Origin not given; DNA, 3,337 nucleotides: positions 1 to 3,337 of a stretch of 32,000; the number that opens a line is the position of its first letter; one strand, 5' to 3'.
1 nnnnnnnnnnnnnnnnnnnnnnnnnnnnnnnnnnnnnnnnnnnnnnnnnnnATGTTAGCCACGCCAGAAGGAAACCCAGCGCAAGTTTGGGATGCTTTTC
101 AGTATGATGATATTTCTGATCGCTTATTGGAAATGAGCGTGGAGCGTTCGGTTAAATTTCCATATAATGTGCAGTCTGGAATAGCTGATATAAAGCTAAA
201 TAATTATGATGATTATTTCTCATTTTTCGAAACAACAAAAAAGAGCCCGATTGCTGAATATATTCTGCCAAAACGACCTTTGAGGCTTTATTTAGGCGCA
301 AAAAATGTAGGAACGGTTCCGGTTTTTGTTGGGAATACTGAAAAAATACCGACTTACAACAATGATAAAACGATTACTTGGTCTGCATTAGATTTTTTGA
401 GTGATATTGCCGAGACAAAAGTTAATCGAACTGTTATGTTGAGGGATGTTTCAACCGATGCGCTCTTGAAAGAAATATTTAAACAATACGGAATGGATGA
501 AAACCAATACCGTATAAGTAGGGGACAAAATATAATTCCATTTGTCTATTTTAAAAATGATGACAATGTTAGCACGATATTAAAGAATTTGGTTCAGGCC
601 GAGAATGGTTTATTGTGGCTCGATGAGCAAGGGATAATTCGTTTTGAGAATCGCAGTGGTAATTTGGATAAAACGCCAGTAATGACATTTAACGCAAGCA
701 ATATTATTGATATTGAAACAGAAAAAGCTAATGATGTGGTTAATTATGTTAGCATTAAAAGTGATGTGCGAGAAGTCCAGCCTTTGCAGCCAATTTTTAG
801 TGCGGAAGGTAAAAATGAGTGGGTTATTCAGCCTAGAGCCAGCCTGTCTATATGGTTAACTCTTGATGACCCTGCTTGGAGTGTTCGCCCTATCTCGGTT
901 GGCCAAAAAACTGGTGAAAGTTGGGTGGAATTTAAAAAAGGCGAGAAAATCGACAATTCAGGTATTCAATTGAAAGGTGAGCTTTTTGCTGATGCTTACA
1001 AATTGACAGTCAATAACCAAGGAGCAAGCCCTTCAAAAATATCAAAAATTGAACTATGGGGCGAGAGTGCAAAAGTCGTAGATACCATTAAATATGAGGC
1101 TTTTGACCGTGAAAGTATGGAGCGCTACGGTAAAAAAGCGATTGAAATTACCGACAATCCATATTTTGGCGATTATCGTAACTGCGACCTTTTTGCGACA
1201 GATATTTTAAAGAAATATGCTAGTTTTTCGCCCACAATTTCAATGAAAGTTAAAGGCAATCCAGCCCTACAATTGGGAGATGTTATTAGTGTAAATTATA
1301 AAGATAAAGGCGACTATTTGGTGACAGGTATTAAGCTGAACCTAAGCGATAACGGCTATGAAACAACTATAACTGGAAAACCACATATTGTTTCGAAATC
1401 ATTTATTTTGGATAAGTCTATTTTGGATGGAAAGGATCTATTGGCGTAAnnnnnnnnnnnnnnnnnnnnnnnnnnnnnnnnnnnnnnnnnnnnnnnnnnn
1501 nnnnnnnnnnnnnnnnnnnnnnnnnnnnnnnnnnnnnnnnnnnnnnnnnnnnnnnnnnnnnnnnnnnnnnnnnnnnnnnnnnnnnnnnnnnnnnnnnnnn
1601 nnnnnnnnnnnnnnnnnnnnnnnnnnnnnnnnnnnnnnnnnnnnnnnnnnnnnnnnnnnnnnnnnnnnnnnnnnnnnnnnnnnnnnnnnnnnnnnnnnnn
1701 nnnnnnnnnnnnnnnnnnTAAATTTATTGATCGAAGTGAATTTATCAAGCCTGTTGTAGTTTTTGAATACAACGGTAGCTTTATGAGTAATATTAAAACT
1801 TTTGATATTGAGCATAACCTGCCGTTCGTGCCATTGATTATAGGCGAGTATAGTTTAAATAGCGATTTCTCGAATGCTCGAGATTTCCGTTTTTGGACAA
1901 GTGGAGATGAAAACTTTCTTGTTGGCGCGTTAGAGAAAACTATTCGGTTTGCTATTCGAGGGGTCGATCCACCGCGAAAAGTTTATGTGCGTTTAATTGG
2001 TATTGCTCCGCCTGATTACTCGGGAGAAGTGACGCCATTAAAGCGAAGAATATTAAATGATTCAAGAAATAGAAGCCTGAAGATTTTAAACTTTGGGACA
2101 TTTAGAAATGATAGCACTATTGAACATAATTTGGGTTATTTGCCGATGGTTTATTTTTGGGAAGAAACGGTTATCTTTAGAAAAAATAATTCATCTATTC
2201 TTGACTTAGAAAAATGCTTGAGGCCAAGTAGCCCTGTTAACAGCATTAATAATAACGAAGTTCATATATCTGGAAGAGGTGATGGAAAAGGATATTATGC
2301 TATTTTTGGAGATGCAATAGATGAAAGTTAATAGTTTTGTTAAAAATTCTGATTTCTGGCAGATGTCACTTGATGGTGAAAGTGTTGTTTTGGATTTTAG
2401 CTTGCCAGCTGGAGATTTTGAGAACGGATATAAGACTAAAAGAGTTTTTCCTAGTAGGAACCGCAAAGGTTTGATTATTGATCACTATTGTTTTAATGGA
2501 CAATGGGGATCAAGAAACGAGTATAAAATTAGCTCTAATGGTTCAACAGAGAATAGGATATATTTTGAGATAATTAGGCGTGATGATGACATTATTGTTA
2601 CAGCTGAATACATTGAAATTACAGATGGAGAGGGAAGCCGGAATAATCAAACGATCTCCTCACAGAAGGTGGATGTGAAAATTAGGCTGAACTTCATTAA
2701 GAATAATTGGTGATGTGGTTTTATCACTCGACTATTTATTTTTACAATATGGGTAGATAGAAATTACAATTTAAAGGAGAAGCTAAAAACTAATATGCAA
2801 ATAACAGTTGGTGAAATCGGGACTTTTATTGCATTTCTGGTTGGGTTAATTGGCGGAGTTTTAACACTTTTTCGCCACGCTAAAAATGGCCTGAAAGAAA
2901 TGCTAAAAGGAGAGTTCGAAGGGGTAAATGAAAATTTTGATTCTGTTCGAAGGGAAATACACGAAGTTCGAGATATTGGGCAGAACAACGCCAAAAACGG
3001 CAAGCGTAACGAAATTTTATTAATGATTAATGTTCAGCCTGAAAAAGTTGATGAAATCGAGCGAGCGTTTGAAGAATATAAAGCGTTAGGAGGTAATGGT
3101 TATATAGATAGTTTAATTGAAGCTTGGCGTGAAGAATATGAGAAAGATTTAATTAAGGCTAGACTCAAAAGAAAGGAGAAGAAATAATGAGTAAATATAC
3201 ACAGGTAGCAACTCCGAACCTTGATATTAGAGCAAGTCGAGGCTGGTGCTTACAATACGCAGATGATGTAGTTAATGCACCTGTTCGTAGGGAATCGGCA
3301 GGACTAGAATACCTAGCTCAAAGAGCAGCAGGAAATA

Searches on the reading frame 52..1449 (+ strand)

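Call 7: search_protein_families(library=pfam, proteins=[window:52-1449:+])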
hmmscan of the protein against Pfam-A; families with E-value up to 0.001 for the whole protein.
window:52-1449:+ (465 aa): 0 families

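Call 81: search_protein_families(library=phrogs, proteins=[window:52-1449:+], max_evalue=0.001)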
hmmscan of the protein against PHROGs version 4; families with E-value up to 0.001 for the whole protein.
window:52-1449:+ (465 aa): 3 families
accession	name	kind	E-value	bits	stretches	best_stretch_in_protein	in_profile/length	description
phrog_1887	-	tail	2.3e-08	34.5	1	354-435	563-646/670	tail protein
phrog_196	-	tail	3.4e-07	30.2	1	65-225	147-302/536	baseplate hub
phrog_10359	-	tail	1e-06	27.9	1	336-433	965-1067/1081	minor tail protein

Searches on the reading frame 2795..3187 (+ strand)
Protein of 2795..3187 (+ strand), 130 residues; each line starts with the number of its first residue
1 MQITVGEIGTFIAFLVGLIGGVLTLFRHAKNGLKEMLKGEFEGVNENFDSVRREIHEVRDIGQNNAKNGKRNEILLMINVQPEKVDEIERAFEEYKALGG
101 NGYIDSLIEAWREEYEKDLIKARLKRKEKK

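Call 7: search_protein_families(library=pfam, proteins=[window:2795-3187:+])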
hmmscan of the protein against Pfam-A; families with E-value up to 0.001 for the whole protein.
window:2795-3187:+ (130 aa): 0 families

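Call 81: search_protein_families(library=phrogs, proteins=[window:2795-3187:+], max_evalue=0.001)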
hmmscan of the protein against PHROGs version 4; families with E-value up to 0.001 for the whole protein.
window:2795-3187:+ (130 aa): 3 families
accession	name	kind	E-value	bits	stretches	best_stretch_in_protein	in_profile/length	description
phrog_4257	-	unknown function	3.9e-08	34.6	1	83-110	100-127/138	-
phrog_4105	-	unknown function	2.5e-05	25.5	1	80-109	62-91/103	-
phrog_13632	-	unknown function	0.00034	22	1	2-114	7-116/119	-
